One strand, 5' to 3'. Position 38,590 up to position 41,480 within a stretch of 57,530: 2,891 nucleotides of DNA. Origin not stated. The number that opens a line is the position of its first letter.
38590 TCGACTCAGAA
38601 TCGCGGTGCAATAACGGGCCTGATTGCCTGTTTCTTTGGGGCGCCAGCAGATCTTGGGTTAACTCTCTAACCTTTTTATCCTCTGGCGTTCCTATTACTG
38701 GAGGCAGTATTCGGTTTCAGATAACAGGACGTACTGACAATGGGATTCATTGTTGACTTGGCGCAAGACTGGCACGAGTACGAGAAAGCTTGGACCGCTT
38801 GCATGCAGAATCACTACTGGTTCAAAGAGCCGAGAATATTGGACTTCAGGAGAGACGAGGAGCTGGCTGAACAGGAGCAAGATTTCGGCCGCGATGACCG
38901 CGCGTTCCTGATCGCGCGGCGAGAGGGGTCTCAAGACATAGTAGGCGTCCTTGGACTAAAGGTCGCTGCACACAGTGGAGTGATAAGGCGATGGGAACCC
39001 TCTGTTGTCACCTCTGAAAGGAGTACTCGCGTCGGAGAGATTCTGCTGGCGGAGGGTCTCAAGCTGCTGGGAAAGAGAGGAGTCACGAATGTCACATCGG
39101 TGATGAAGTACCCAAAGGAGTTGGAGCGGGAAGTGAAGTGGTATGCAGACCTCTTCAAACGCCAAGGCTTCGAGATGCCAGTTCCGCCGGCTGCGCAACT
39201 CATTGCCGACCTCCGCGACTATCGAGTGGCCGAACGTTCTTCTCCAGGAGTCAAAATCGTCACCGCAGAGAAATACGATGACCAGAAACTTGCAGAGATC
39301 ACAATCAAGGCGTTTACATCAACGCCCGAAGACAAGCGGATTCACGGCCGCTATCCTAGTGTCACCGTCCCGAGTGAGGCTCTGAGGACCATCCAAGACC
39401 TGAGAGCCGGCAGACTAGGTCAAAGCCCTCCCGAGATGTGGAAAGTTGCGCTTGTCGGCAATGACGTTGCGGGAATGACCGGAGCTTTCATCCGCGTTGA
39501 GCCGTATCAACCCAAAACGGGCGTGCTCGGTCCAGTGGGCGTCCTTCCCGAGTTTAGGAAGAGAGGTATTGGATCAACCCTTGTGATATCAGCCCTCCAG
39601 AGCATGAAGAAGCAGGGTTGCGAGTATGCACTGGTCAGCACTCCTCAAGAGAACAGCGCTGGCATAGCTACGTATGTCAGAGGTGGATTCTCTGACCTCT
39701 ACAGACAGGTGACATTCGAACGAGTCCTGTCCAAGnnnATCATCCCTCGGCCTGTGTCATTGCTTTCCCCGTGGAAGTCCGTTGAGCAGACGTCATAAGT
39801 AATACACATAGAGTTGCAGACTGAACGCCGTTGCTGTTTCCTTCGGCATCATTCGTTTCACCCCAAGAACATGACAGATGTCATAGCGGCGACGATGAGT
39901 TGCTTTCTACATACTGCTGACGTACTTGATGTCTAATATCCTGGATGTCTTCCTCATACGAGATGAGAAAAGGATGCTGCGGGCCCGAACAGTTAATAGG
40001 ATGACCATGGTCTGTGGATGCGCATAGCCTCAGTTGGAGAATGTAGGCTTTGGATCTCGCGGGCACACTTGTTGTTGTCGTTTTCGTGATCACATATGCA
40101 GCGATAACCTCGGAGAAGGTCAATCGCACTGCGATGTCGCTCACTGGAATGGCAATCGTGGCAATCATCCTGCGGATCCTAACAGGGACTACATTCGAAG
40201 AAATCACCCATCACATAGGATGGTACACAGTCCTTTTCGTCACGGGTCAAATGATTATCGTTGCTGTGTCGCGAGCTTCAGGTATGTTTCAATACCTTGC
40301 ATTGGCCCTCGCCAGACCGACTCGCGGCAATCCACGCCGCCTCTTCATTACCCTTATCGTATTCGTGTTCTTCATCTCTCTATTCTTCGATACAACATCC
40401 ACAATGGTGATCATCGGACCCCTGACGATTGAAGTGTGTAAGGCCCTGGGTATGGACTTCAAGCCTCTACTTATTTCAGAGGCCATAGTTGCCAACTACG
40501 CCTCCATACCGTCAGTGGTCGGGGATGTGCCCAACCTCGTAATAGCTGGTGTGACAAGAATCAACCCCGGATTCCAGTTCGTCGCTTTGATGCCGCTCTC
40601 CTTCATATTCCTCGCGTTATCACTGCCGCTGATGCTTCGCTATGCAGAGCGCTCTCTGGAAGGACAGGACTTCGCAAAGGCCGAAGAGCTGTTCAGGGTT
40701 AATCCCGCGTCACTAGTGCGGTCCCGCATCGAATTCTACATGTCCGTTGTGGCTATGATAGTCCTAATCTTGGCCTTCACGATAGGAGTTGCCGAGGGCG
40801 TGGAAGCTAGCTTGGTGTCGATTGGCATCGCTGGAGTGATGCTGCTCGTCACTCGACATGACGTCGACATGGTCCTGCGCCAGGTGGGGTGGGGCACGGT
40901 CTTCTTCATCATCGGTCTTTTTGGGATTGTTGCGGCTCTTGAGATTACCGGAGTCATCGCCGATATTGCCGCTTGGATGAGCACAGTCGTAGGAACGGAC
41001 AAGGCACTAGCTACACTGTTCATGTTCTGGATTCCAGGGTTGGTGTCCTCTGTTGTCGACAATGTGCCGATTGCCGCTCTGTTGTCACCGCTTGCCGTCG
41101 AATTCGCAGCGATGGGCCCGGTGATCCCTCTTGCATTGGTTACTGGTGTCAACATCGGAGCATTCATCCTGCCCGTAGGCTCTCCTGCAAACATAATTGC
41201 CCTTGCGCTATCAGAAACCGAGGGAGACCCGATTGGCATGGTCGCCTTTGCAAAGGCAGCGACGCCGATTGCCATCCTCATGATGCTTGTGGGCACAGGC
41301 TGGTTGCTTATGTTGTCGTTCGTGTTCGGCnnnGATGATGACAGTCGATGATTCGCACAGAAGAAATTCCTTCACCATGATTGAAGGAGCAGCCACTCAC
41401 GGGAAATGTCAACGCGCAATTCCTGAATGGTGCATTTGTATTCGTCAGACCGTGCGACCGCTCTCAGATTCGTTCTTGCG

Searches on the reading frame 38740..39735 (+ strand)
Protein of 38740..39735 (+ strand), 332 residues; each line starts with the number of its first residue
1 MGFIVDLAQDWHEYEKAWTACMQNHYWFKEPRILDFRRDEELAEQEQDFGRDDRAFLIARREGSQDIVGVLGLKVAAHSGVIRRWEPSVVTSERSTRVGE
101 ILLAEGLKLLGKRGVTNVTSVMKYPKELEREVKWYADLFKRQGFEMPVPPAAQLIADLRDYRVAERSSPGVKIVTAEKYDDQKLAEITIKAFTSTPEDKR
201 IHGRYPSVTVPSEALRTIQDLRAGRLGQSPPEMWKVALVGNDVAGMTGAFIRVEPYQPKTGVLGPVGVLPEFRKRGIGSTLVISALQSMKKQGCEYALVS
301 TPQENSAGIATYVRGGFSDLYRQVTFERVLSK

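Call 84: search_protein_families(library=pfam, proteins=[window:38740-39735:+], max_evalue=0.001)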
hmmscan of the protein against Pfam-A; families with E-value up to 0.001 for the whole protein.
window:38740-39735:+ (332 aa): 4 families
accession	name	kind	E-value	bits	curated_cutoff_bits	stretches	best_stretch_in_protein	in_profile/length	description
PF00583.31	Acetyltransf_1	-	1.4e-16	61.2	20.7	1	228-317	26-116/116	Acetyltransferase (GNAT) family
PF13508.13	Acetyltransf_7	-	2.9e-10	40.8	27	1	236-318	7-83/84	Acetyltransferase (GNAT) domain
PF08445.16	FR47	-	2.3e-05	24.8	22.1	1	257-320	18-80/86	FR47-like protein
PF02474.21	NodA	-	0.00046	20.3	22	0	231-319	52-142/195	Nodulation protein A (NodA)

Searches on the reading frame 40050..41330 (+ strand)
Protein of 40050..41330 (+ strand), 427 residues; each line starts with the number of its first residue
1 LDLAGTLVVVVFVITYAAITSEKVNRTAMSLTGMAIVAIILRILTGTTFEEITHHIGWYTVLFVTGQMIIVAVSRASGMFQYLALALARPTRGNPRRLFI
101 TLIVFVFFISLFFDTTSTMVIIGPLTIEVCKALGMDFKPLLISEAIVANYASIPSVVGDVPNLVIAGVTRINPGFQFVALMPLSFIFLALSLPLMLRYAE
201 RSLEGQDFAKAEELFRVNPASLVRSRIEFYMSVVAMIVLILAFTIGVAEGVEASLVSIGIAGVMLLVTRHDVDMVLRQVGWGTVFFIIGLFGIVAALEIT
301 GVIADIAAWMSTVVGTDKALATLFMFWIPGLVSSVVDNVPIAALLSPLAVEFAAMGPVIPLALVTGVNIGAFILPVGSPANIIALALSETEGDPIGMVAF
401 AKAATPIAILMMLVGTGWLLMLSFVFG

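Call 84: search_protein_families(library=pfam, proteins=[window:40050-41330:+], max_evalue=0.001)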
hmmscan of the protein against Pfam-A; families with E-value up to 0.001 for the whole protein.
window:40050-41330:+ (427 aa): 3 families
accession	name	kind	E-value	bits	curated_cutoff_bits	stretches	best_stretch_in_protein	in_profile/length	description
PF03600.22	CitMHS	-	6.2e-55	187.1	31.9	1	16-364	1-332/336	Citrate transporter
PF02040.21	ArsB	-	9.8e-12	45.4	22.2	1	8-414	2-414/423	Arsenical pump membrane protein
PF00939.25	Na_sulph_symp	-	1.9e-08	34.2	27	1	8-194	275-461/472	Sodium:sulfate symporter transmembrane region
